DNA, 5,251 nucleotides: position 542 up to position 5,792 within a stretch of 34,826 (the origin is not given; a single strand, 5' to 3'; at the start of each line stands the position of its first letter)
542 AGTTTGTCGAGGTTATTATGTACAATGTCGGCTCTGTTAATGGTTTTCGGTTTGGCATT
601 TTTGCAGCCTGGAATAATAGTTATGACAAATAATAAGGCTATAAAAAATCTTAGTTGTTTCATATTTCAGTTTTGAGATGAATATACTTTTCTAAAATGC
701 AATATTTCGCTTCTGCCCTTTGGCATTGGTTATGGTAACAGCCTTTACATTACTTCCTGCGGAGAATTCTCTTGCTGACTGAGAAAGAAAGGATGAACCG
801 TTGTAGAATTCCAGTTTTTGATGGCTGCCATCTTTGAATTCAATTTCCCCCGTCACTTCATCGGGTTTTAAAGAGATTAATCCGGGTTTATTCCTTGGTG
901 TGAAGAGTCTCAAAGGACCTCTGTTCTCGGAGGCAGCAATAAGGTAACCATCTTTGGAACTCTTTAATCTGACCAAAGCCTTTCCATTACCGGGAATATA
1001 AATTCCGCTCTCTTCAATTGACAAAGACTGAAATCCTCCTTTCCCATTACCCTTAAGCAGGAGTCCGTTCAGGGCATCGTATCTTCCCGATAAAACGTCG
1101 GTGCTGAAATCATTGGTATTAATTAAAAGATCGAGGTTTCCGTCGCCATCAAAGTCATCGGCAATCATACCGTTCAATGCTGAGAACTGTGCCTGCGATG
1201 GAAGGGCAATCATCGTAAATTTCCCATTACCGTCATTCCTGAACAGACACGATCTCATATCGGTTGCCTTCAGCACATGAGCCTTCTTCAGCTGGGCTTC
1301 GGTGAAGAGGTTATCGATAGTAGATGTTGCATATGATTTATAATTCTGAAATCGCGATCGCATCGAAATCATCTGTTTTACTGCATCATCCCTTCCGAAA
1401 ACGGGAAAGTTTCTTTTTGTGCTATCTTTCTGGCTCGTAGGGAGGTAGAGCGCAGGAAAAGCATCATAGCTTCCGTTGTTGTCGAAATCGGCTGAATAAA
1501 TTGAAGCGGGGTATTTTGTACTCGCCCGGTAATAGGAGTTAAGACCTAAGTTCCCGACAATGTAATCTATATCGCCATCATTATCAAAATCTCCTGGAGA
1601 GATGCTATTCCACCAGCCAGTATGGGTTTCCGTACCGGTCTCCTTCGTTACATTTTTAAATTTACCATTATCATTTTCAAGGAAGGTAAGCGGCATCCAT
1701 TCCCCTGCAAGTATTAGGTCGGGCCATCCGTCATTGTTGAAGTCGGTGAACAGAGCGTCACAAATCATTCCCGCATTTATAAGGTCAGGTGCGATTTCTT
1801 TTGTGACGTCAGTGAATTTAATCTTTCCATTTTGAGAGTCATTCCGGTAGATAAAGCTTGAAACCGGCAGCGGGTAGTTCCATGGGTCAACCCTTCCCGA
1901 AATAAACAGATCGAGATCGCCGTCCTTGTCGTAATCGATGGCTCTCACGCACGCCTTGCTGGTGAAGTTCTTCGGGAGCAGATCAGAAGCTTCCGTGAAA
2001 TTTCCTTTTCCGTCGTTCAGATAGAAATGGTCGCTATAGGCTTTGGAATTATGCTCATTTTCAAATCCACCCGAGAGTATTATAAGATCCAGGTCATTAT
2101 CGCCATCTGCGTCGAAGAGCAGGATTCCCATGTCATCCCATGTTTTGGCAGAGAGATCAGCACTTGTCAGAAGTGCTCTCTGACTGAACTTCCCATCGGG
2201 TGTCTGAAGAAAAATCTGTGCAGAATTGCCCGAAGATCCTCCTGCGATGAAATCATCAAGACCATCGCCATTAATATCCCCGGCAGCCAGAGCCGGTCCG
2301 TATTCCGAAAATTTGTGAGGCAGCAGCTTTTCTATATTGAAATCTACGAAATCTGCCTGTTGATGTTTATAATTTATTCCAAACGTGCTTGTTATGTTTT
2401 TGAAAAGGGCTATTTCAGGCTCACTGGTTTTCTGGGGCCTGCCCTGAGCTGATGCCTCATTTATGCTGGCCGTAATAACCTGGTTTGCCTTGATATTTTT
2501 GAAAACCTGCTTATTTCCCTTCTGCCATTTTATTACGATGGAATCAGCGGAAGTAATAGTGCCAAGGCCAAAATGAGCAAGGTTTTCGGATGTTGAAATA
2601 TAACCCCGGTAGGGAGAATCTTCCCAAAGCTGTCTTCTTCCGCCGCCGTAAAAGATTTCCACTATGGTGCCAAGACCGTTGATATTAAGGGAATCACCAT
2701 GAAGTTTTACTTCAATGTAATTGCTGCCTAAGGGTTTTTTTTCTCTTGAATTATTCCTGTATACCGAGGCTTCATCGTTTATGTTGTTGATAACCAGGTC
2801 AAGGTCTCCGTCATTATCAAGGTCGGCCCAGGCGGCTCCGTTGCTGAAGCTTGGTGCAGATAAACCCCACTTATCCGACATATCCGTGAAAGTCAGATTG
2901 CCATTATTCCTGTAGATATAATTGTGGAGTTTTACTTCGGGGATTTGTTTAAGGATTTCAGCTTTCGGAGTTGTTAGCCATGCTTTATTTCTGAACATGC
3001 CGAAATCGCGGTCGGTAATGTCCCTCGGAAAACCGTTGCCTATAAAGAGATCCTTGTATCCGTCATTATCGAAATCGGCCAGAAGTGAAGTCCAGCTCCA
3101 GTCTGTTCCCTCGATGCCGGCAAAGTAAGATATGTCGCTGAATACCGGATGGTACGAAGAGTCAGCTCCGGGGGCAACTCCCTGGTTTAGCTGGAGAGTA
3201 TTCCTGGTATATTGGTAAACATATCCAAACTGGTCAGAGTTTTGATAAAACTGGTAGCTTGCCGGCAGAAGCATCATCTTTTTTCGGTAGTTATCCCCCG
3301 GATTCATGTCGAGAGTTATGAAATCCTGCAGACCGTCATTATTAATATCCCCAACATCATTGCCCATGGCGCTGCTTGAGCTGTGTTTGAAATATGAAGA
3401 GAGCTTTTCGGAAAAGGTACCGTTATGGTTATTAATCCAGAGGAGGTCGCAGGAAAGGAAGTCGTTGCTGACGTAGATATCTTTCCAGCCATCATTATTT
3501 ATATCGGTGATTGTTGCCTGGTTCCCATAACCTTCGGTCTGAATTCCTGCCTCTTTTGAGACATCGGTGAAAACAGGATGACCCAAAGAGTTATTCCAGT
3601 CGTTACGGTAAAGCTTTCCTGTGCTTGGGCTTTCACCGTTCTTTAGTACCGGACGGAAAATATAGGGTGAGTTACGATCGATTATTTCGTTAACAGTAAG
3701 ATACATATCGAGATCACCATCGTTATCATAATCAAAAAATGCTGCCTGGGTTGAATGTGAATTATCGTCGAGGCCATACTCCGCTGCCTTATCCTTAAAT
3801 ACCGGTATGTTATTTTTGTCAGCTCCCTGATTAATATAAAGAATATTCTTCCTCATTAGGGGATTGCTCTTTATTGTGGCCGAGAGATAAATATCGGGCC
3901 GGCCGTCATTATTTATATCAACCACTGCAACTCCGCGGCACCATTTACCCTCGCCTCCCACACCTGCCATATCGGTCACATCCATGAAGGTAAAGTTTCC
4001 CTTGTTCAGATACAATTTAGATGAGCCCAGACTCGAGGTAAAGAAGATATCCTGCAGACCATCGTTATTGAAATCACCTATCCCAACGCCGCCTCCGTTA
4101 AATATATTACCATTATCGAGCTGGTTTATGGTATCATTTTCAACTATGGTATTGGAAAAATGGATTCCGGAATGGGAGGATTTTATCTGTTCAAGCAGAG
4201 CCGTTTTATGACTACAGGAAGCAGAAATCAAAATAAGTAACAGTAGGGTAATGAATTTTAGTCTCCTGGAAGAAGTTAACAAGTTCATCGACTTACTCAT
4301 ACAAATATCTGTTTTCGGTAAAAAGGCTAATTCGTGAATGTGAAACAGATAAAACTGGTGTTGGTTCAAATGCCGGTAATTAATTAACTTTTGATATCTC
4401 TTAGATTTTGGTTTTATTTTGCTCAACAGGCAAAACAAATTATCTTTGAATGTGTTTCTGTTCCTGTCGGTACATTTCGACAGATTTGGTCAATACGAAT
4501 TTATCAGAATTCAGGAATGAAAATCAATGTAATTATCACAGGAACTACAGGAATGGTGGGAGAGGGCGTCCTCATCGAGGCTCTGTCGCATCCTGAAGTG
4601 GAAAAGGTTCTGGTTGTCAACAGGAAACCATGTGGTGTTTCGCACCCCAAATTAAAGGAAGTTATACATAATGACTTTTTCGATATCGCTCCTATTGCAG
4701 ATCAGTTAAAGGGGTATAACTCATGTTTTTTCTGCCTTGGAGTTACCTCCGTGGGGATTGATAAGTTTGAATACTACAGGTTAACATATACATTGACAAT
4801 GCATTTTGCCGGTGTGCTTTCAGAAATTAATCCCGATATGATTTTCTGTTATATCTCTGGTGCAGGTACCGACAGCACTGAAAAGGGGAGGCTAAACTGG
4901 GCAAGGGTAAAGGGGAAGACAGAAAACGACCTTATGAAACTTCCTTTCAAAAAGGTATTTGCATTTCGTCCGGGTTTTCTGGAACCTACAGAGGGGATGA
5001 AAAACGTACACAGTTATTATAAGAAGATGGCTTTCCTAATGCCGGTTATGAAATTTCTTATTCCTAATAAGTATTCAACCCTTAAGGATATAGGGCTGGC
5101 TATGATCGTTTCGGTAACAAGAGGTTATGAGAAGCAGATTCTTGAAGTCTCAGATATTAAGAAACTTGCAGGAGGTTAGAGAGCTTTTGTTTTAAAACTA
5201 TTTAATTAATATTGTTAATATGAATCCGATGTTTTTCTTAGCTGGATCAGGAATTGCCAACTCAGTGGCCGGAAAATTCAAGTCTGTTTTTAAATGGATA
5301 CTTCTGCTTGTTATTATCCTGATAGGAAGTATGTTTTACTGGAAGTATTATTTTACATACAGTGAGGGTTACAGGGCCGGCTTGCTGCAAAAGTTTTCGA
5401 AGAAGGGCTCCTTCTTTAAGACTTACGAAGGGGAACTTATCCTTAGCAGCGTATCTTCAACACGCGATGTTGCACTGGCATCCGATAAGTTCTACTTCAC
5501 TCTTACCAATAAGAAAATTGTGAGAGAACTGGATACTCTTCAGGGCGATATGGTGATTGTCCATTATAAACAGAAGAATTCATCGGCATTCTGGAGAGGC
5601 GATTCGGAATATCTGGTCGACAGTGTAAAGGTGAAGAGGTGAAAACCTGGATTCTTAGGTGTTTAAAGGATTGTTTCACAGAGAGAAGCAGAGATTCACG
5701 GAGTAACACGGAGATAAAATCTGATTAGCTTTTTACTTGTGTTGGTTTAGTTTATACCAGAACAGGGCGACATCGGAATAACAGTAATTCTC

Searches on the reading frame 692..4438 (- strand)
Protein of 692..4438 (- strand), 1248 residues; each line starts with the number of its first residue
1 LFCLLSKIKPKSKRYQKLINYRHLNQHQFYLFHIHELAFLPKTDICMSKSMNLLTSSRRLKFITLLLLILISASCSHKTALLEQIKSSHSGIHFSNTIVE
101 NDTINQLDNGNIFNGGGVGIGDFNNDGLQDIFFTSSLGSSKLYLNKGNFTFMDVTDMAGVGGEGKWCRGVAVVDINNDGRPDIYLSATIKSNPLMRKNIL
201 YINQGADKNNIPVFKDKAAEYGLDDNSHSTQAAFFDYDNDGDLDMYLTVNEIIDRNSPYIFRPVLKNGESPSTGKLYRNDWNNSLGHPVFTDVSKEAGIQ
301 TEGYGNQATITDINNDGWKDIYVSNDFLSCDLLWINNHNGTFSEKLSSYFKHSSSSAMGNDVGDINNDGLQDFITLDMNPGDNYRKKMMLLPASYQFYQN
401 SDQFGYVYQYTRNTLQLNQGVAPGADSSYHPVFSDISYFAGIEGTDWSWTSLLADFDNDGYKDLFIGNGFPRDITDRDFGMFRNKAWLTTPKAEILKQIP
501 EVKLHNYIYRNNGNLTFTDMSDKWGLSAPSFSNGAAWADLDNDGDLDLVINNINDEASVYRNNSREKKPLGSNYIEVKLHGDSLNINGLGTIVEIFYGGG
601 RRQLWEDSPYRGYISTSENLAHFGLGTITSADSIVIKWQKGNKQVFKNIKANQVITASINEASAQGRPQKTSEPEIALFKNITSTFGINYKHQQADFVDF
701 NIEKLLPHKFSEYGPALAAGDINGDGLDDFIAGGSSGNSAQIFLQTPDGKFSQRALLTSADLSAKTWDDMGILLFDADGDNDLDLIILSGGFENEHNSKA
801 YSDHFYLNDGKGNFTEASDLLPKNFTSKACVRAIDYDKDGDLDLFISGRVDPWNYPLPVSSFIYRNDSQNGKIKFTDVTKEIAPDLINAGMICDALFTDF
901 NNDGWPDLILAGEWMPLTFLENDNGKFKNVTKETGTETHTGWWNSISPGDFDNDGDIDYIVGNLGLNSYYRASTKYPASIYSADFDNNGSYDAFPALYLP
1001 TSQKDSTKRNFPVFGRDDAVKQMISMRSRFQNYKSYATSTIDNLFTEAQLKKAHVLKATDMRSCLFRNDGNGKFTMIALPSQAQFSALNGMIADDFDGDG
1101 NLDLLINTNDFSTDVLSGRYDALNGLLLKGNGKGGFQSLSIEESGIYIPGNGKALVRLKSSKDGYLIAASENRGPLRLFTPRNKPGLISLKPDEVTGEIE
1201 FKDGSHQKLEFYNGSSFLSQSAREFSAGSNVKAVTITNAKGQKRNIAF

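Call 5: search_protein_families(library=pfam, proteins=[window:692-4438:-], max_evalue=0.001)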
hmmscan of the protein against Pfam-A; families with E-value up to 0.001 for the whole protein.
window:692-4438:- (1248 aa): 3 families
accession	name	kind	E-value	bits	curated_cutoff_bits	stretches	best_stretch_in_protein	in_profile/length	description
PF13517.12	FG-GAP_3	-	2.2e-77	256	26.9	7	122-184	1-60/61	FG-GAP-like repeat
PF01839.29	FG-GAP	-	9.3e-21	73.7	22.1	1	714-735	2-23/37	FG-GAP repeat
PF07593.17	UnbV_ASPIC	-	6.4e-18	64.8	23.4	1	588-656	1-68/68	ASPIC and UnbV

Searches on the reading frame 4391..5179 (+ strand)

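Call 5: search_protein_families(library=pfam, proteins=[window:4391-5179:+], max_evalue=0.001)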
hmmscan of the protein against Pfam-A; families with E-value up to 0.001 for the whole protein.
window:4391-5179:+ (262 aa): 0 families

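Call 28: search_protein_families(library=pfam, proteins=[window:4391-5179:+], max_evalue=1)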
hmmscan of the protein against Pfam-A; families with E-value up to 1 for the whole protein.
window:4391-5179:+ (262 aa): 3 families
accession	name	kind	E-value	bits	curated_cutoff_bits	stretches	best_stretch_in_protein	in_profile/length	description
PF01370.27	Epimerase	-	0.022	14.6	20.9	1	47-100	1-54/240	NAD dependent epimerase/dehydratase family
PF01118.30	Semialdhyde_dh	-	0.048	14.5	26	1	46-117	1-75/121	Semialdehyde dehydrogenase, NAD binding domain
PF01113.26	DapB_N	-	0.17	12.4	25.6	1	45-95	1-51/124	Dihydrodipicolinate reductase, N-terminus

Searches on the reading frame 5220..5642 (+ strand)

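Call 5: search_protein_families(library=pfam, proteins=[window:5220-5642:+], max_evalue=0.001)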
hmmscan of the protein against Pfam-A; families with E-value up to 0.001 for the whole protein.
window:5220-5642:+ (140 aa): 0 families

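Call 28: search_protein_families(library=pfam, proteins=[window:5220-5642:+], max_evalue=1)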
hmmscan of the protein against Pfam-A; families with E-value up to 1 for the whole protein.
window:5220-5642:+ (140 aa): 1 family
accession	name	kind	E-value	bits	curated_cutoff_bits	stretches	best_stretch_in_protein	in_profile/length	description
PF19157.5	DUF5839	-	0.18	12.3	23.7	1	84-121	19-55/83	Family of unknown function (DUF5839)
